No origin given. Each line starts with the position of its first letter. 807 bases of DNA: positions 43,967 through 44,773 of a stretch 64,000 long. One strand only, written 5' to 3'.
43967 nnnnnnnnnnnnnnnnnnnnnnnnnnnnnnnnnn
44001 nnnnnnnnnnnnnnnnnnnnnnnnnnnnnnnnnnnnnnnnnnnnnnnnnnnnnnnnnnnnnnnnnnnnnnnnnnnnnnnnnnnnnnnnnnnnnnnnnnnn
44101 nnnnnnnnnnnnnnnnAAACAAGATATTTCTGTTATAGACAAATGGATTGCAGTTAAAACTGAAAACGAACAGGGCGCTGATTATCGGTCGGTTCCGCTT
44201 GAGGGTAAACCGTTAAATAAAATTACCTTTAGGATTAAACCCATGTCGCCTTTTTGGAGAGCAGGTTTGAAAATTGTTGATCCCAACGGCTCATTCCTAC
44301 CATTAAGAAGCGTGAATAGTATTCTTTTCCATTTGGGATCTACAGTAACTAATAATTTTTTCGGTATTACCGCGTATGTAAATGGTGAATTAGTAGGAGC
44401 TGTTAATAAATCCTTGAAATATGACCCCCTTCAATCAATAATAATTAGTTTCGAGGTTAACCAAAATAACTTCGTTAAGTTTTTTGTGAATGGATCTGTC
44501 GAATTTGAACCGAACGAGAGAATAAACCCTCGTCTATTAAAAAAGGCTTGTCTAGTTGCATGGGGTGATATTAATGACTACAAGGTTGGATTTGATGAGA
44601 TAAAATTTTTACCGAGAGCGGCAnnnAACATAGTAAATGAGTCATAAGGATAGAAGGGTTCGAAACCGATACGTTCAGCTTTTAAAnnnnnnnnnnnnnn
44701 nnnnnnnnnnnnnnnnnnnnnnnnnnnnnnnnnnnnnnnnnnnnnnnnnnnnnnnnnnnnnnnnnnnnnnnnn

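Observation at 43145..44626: Novel domain architecture: DUF4365-like nuclease fold + ~18 pentapeptide repeats + C-terminal beta-sandwich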

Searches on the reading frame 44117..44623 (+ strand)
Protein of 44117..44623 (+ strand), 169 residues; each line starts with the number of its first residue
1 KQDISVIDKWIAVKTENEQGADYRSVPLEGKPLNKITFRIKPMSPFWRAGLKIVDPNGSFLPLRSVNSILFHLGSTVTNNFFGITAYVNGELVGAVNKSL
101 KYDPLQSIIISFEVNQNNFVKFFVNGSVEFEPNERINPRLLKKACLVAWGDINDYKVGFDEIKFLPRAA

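Call 10: find_homologous_proteins(query=window:44123-44623:+, max_evalue=0.01)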
Query seq(167 aa): 20 candidates shared short words with the query, none scored E <= 0.01.

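Call 16: search_protein_families(library=pfam, proteins=[window:44117-44623:+], max_evalue=10)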
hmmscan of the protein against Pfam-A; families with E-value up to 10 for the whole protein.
window:44117-44623:+ (169 aa): 1 family
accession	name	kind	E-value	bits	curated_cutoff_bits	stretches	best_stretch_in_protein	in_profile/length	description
PF07782.18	DC_STAMP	-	0.12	12.6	25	1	74-148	61-138/191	DC-STAMP-like protein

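Call 27: search_protein_representatives(alignment_id=A2)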
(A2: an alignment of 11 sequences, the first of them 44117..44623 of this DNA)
Query: 11 sequences, 168 profile positions. Proteins with E-value up to 0.001 (for the whole library): 213; up to 1e-10: 102; up to 1e-30: 30. The best 150 are listed.
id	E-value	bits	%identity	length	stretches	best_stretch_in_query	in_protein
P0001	7.6e-87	305.3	-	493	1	1-167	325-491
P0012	1.1e-86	304.8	-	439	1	2-167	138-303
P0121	6.7e-84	295.7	-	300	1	1-167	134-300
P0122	2.3e-75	267.9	-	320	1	3-167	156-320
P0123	8.9e-66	236.7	-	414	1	5-167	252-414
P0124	1.1e-64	233.2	-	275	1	5-166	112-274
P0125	2.9e-55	202.5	-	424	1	7-162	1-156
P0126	7.1e-55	201.2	-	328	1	7-163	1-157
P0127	2.4e-53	196.3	-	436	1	7-164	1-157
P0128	3.4e-53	195.8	-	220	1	7-163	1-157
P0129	6.9e-52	191.5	-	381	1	7-163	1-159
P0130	1.6e-51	190.3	-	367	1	4-163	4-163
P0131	1.9e-49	183.6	-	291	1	3-167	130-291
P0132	3.7e-48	179.4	-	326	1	7-163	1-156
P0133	1.0e-47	177.9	-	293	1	3-167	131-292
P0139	2.8e-37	144.0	-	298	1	6-164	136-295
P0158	6.3e-24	100.5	-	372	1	9-163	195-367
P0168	8.5e-22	93.6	-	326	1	4-166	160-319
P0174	1.8e-19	86.1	-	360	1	15-164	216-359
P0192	1.8e-13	66.5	-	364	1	19-164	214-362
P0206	3.7e-12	62.2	-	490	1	5-153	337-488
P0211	1.5e-11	60.3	-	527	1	17-164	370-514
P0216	6.2e-11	58.3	-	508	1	6-164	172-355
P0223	2.3e-10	56.4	-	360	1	8-161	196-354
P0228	6.6e-10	54.9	-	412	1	8-154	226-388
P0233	4.1e-09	52.3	-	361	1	8-163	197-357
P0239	9.6e-09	51.1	-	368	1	19-163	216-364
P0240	1.1e-08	51.0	-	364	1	10-164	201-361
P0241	1.2e-08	50.8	-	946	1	26-164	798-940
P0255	1.5e-07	47.2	-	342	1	13-164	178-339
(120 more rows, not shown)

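Call 32: predict_structure(alignment_id=A2)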
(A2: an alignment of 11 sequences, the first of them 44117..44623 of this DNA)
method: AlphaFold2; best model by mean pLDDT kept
length: 169 residues; sequences in the alignment: 11
mean_pLDDT: 93.0   pTM: 0.89
mean pLDDT of the five models: 93.0, 92.7, 91.6, 91.3, 90.4
residues with pLDDT >= 90: 141; 70-90: 25; 50-70: 3; < 50: 0
segments of 3 or more residues with pLDDT < 50: none
pLDDT, mean of each block of 10 residues (from residue 1): 83 94 94 97 95 95 95 94 94 89 94 94 96 90 96 91 89
secondary structure, 60 per line:
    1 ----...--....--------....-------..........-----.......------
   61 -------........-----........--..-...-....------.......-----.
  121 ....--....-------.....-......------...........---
elements in order: E5-7 E10-13 E22-25 E33-42 E48-54 E68-75 E81-88 E98-101 E108-114 E120-124 E127-130 H138-142 E144-149 E156-166

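Call 33: search_protein_families(library=pfam, alignment_id=A3, max_evalue=0.001)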
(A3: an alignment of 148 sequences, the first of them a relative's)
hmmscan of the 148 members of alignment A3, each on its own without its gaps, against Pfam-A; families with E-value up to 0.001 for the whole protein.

A. member 1, P0121 (300 aa): 0 families

B. families by the number of members that match (of 148 scanned): 18 families
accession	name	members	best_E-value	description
PF13271.11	DUF4062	8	4e-09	Domain of unknown function (DUF4062)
PF10137.14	CAP12-PCTIR_TIR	6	2.8e-16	CAP12/Pycsar effector protein, TIR domain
PF13676.11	TIR_2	3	1.2e-31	TIR domain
PF00211.25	Guanylate_cyc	2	2.4e-06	Adenylate and Guanylate cyclase catalytic domain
PF18476.7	PIN_8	1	4.9e-46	PIN like domain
PF00069.31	Pkinase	1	6.6e-30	Protein kinase domain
PF09509.15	Hypoth_Ymh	1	6.2e-20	Protein of unknown function (Hypoth_ymh)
PF07714.23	PK_Tyr_Ser-Thr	1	5.5e-17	Protein tyrosine and serine/threonine kinase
PF19964.5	EAD11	1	9.2e-14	Effector-associated domain 11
PF01582.25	TIR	1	4.7e-09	TIR domain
PF08357.16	SEFIR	1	1.5e-07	SEFIR domain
PF18731.6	HEPN_Swt1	1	2.8e-07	Swt1-like HEPN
PF13392.12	HNH_3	1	4.5e-06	HNH endonuclease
PF14531.12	Kinase-like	1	4.9e-06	Kinase-like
PF13385.13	Laminin_G_3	1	5.7e-06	Concanavalin A-like lectin/glucanases superfamily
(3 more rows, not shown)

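Call 44: find_related_loci(query=A2, collection=genome_contigs, flank=8000)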
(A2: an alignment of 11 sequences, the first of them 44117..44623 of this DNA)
Query A2 (169 aa) in genome_contigs; peptide patterns used: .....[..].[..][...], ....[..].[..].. (x = any residue, [..] = any of these).
18 stretches matched a pattern; 2 encode a relative of the query (tblastn E <= 1e-3); 2 distinct loci.
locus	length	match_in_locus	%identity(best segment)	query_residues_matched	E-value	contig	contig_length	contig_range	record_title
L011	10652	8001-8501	53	1-167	4e-60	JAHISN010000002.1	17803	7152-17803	MAG: Patescibacteria group bacterium isolate MM_PC_MetaG.mb.174 MM_PC_MetaG.mb.174_k141_11688, whole genome shotgun sequ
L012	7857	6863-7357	49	1-164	1e-53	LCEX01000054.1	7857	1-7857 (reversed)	MAG: Candidatus Gottesmanbacteria bacterium GW2011_GWC1_43_10 UV55_C0054, whole genome shotgun sequence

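Call 45: find_related_loci(query=A2, collection=viral_contigs, flank=8000)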
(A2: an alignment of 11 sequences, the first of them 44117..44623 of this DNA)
Query A2 (169 aa) in viral_contigs; peptide patterns used: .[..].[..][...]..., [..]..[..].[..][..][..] (x = any residue, [..] = any of these).
569 stretches matched a pattern, but none encodes a relative of the query by tblastn (E <= 1e-3).

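Call 49: search_protein_families(library=padloc, proteins=[L011:248-3547:+, L011:3551-6811:+, L011:6824-7531:+, L011:8713-10395:+, L012:5564-6286:-], max_evalue=0.001)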
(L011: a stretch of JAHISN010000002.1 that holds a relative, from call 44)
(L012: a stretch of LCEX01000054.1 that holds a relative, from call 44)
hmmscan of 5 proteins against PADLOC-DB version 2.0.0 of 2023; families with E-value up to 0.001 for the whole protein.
L011:248-3547:+ (1100 aa): 30 families (the best 25 are shown)
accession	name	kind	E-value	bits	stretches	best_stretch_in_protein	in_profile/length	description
PDLC01075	C3a139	-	4e-40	136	1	9-877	3-778/948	HKD+Snf2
PDLC02621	DrmD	-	2.1e-31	107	2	580-922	392-718/1040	DrmD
PDLC02623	DrmD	-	6.4e-29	98.3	2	703-828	509-626/1040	DrmD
PDLC02619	DrmD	-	2e-26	90.4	3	777-872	485-577/872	DrmD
PDLC02500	BrxHI|BrxHII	-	3.5e-26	90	2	719-896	476-641/933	BrxHI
PDLC02840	DpdE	-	2.6e-25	86.9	2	273-421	158-317/1091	DpdE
PDLC00659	HmaA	-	8.9e-25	84.7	1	720-858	509-641/1176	SNF2 helicase / DEAD-box helicase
PDLC02843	DpdE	-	4.8e-23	79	2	277-421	162-312/1091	DpdE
PDLC02193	PLD_Helicase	-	9.1e-22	75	1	681-892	649-865/905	-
PDLC02504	BrxHI|BrxHII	-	5.9e-21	72.1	1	702-827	463-583/971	BrxHII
PDLC02572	DrmA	-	2e-19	67.1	1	580-833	389-629/1043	DrmA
PDLC02633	DrmD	-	6.2e-17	58.8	1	581-868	395-677/839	DrmD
PDLC02620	DrmD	-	1.2e-15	54.6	1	716-832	478-584/1060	DrmD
PDLC02632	DrmD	-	1.4e-15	54.8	1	584-829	396-628/662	DrmD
PDLC02846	DpdE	-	2.6e-14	50.1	2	708-825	555-660/1034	DpdE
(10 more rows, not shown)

L011:3551-6811:+ (1087 aa): 53 families (the best 25 are shown)
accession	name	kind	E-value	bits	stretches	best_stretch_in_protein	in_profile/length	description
PDLC03601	REase_MTase_IIG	-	2.7e-82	275.2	1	209-775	237-782/1110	Type IIG restriction enzyme-methyltransferase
PDLC03596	REase_MTase_IIG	-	1.1e-76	256.8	2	435-1085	537-1145/1148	Type IIG restriction enzyme-methyltransferase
PDLC03612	REase_MTase_IIG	-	1.1e-68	230.5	2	665-1084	805-1245/1247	Type IIG restriction enzyme-methyltransferase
PDLC03604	REase_MTase_IIG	-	1.4e-48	163.6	2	647-1080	515-1002/1011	Type IIG restriction enzyme-methyltransferase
PDLC03250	MTase_II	-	6.8e-39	132.2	1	665-1084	339-770/775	Type II methyltransferase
PDLC03245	MTase_II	-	2.9e-35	119.9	1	666-1068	158-571/577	Type II methyltransferase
PDLC03609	REase_MTase_IIG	-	6.8e-32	108.2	2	663-1017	554-926/1066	Type IIG restriction enzyme-methyltransferase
PDLC03628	REase_MTase_IIG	-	8.1e-31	105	3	437-574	492-637/1100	Type IIG restriction enzyme-methyltransferase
PDLC03248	MTase_II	-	4.7e-30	102.8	2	664-776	83-199/521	Type II methyltransferase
PDLC03226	MTase_II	-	1.2e-28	98.1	2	665-773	127-234/579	Type II methyltransferase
PDLC03335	MTase_II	-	4.5e-28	96.3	1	660-1001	189-552/607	Type II methyltransferase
PDLC03267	MTase_II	-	4.4e-24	83.3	1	664-1060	104-514/539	Type II methyltransferase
PDLC03629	REase_MTase_IIG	-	1.4e-23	80.7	2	664-859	568-778/1182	Type IIG restriction enzyme-methyltransferase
PDLC03630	REase_MTase_IIG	-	5.2e-22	75.5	1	664-784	603-739/1100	Type IIG restriction enzyme-methyltransferase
PDLC02643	DrmMI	-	2.9e-21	73.1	2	371-609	550-766/1347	DrmMI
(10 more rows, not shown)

L011:6824-7531:+ (236 aa): 0 families

L011:8713-10395:+ (561 aa): 119 families (the best 25 are shown)
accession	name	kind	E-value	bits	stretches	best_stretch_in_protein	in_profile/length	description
PDLC00070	GajA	-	2.8e-56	189.3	1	8-457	1-453/596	AAA ATPase domain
PDLC02358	Old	-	1.2e-51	174.3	1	8-456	2-450/578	Old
PDLC00094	GajA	-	1.8e-42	143.6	1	8-559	1-565/569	AAA ATPase domain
PDLC00062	GajA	-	4.7e-41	138.9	3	162-361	159-366/639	AAA ATPase domain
PDLC00067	GajA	-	1.4e-40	137.4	2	173-520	171-542/604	AAA ATPase domain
PDLC00085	GajA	-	3.8e-39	132.9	2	324-499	315-480/580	AAA ATPase domain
PDLC00080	GajA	-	5.1e-39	132.5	1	8-465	1-463/622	AAA ATPase domain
PDLC00096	GajA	-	5.9e-39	132.3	1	8-454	1-455/630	AAA ATPase domain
PDLC00071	GajA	-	1.5e-38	131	2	167-455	145-437/588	AAA ATPase domain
PDLC00099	GajA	-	6.1e-38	129.2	1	8-457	1-463/626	AAA ATPase domain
PDLC02979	AriA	-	1.1e-34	118.8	1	8-339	1-373/373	-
PDLC00075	GajA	-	1.9e-33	113.8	2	201-459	172-426/536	AAA ATPase domain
PDLC00066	GajA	-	1.6e-31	107.5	2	202-459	180-438/567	AAA ATPase domain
PDLC00072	GajA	-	6.1e-30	102.3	2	168-429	207-476/709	AAA ATPase domain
PDLC00086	GajA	-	7.7e-30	102.2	2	202-554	206-569/600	AAA ATPase domain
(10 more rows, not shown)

L012:5564-6286:- (240 aa): 0 families

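Call 50: search_protein_families(library=pfam, proteins=[L011:248-3547:+, L011:3551-6811:+, L011:8713-10395:+, L012:5564-6286:-, L012:3059-3844:-, L012:3989-4621:-], max_evalue=0.001)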
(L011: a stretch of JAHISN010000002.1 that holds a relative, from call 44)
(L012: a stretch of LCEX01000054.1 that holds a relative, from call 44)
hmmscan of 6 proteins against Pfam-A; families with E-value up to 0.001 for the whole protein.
L011:248-3547:+ (1100 aa): 6 families
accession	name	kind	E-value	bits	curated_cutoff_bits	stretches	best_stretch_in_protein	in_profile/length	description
PF00271.37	Helicase_C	-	1.9e-19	70.4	23.5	1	714-826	6-110/110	Helicase conserved C-terminal domain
PF00176.29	SNF2-rel_dom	-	2.2e-11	43.8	24.9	1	366-491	127-226/290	SNF2-related domain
PF13091.12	PLDc_2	-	2.8e-10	40.6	27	1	29-208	9-132/132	PLD-like domain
PF04851.21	ResIII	-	1.6e-08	35.1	22.5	0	353-407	114-163/164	Type III restriction enzyme, res subunit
PF00270.35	DEAD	-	8.4e-06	26.1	26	1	359-413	112-166/167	DEAD/DEAH box helicase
PF00004.35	AAA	-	8.4e-05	23.5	21.2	1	301-405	7-108/131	ATPase family associated with various cellular activities (AAA)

L011:3551-6811:+ (1087 aa): 5 families
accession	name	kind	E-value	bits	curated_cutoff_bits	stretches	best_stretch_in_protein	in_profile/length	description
PF07669.17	Eco57I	-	3e-34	119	25.3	1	511-759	2-171/171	Eco57I restriction-modification methylase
PF02384.22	N6_Mtase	-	6e-19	68.9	20.4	1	657-777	118-236/311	N-6 DNA Methylase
PF12950.13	TaqI_C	-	6.5e-09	36.5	26.5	1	870-1019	3-118/118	TaqI-like C-terminal specificity domain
PF25120.1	DUF7814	-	1.7e-05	25.1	27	1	249-297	115-160/228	Domain of unknown function (DUF7814)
PF20473.4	MmeI_Mtase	-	4.7e-05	23.1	27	0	430-530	11-83/259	MmeI, DNA-methyltransferase domain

L011:8713-10395:+ (561 aa): 7 families
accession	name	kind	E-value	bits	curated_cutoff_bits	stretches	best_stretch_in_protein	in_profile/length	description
PF13175.12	AAA_15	-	1.4e-31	110.9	32.1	2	201-339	246-374/374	AAA ATPase domain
PF20469.4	OLD-like_TOPRIM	-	2.9e-20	73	23.2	1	389-454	1-67/67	Overcoming lysogenization defect protein-like, TOPRIM domain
PF13304.12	AAA_21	-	9.2e-20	72.3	27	2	164-340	154-304/304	AAA domain, putative AbiEii toxin, Type IV TA system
PF11398.14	DUF2813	-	9.2e-14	52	21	1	8-97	1-94/372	Protein of unknown function (DUF2813)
PF02463.25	SMC_N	-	4.8e-08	33.1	40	1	10-56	2-51/220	RecF/RecN/SMC N terminal domain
PF13476.12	AAA_23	-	3.3e-07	31.6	27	1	12-113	1-115/201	AAA domain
PF13555.12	AAA_29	-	0.00017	21.7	27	1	10-54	1-47/61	P-loop containing region of AAA domain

L012:5564-6286:- (240 aa): 2 families
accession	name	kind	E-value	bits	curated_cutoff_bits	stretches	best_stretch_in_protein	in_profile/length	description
PF13455.12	MUG113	-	7.6e-12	46.1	22.3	1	168-233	1-70/73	Meiotically up-regulated gene 113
PF10544.15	T5orf172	-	2.6e-08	34.7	20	1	157-235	1-98/101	T5orf172 domain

L012:3059-3844:- (261 aa): 1 family
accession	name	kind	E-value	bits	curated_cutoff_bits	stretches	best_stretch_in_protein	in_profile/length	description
PF02498.22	Bro-N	-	1e-07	32.9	25.6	1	13-107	2-91/96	BRO family, N-terminal domain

L012:3989-4621:- (210 aa): 1 family
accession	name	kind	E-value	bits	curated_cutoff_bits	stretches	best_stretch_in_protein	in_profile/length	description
PF11875.14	DnaJ-like_C11_C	-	0.00047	20.4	27.1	0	139-210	43-132/132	DnaJ-like protein C11, C-terminal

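Call 56: search_protein_families(library=padloc, alignment_id=A3, max_evalue=0.001)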
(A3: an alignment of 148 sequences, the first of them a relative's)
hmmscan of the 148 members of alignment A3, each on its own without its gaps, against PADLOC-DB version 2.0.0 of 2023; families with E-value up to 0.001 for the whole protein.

A. member 1, P0121 (300 aa): 0 families

B. families by the number of members that match (of 148 scanned): 65 families (the first 25 are shown)
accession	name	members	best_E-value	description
PDLC05050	PDC-S60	11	4.5e-53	-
PDLC05003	PDC-S35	5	3.1e-14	-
PDLC05006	PDC-S35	5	1.2e-11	-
PDLC05005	PDC-S35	5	7.4e-11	-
PDLC05004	PDC-S35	4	1.2e-10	-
PDLC05007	PDC-S35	4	1.7e-09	-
PDLC03957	bSEFIR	2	2.6e-24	-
PDLC04138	mad6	1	6e-35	mads_6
PDLC04042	PD-T4-6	1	1.6e-33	-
PDLC04053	PD-T4-6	1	7.6e-29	-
PDLC04054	PD-T4-6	1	5.1e-27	-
PDLC04047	PD-T4-6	1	1.9e-26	-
PDLC04043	PD-T4-6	1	1e-25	-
PDLC03920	MkoA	1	2.2e-25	-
PDLC04049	PD-T4-6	1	4.9e-24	-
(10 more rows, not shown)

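Call 58: search_protein_families(library=padloc, proteins=[P0192, P0223, P0233, P0239, P0240, P0158, P0228, P0168, P0216, P0255], max_evalue=0.001)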
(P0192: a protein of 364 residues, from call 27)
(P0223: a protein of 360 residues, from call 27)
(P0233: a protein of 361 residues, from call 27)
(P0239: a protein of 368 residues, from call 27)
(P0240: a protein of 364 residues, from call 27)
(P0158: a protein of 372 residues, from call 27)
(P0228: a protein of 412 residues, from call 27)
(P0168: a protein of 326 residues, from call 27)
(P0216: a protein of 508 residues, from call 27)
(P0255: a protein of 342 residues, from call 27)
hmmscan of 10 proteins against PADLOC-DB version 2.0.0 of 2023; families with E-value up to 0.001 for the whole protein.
P0192 (364 aa): 1 family
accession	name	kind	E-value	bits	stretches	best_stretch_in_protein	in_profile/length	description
PDLC05050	PDC-S60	-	1.2e-48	164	1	4-179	2-176/906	-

P0223 (360 aa): 1 family
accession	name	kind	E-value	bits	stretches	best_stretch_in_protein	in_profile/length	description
PDLC05050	PDC-S60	-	5.2e-32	109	1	5-175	4-172/906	-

P0233 (361 aa): 1 family
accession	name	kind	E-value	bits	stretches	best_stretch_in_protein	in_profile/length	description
PDLC05050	PDC-S60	-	8e-27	91.9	1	8-178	6-174/906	-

P0239 (368 aa): 1 family
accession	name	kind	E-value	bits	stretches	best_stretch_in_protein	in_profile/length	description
PDLC05050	PDC-S60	-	4.5e-53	178.7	1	7-178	4-174/906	-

P0240 (364 aa): 1 family
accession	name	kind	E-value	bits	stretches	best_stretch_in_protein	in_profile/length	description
PDLC05050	PDC-S60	-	1e-43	147.8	1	8-175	4-170/906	-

P0158 (372 aa): 5 families
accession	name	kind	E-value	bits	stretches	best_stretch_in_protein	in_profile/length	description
PDLC05005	PDC-S35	-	6.7e-08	30.6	1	4-115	113-209/264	-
PDLC05006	PDC-S35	-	4.5e-07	27.5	1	4-136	77-196/231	-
PDLC05003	PDC-S35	-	2.4e-06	25.3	1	5-171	85-237/245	-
PDLC05004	PDC-S35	-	3.2e-05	21.7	1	6-136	116-230/265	-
PDLC05007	PDC-S35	-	6.8e-05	20.7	1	5-113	129-222/278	-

P0228 (412 aa): 7 families
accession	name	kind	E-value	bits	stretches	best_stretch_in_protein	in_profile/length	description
PDLC05005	PDC-S35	-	2.9e-10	38.3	1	19-158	109-229/264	-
PDLC05004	PDC-S35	-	3.4e-10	38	1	13-158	105-231/265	-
PDLC05003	PDC-S35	-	1.9e-09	35.5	1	17-157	78-205/245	-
PDLC05006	PDC-S35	-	1.1e-07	29.5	1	16-158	70-197/231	-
PDLC05007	PDC-S35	-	6.6e-07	27.3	1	18-158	123-244/278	-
PDLC00732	Effector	-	3.1e-05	21.1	1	117-158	226-264/301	TIR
PDLC00731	Effector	-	0.00029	17.9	1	117-158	230-268/306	TIR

P0168 (326 aa): 14 families
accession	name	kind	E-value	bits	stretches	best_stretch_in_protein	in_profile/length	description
PDLC05062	PDC-S66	-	1.2e-20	72.1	1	3-93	150-240/282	-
PDLC03957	bSEFIR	-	1.3e-16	59.4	1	2-131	39-182/412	-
PDLC02421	Aga_TIR-PNTD1-PNTD2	-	5.9e-14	50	1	2-142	4-142/430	Class I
PDLC02403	Aga_TIR-PNTD1-PNTD2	-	1.4e-12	45.5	1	3-133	4-135/443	Class I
PDLC02962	RT-TIR_XII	-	1.9e-11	41.5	1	3-98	347-442/478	single gene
PDLC00417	ThsB1|ThsB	-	6.3e-10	37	1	3-94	168-260/303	TIR-like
PDLC02012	SAVED5--SAVED_TIR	-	9.4e-10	36.1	1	3-94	15-103/404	-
PDLC02961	RT-TIR_XII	-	3.5e-09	34.1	1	3-95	349-436/475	single gene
PDLC00436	ThsB1|ThsB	-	1.5e-07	29.1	1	3-93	37-130/183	TIR-like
PDLC03015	TIR-NLR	-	3.6e-07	27.3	1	2-97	2-96/824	-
PDLC02416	Aga_REase-TIR-PNTD1-PNTD2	-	2.2e-06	24.6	1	4-157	158-305/572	Class I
PDLC00419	ThsB1|ThsB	-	1.8e-05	22.6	1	2-81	28-111/165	TIR-like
PDLC00424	ThsB1|ThsB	-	3.3e-05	21.8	1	2-51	102-152/234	TIR-like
PDLC02400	Aga_TIR-PNTD1-PNTD2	-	0.00035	17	1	8-152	194-341/639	Class I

P0216 (508 aa): 1 family
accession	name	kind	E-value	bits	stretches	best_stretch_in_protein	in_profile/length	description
PDLC03957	bSEFIR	-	2.6e-24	84.8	1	1-145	35-176/412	-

P0255 (342 aa): 0 families
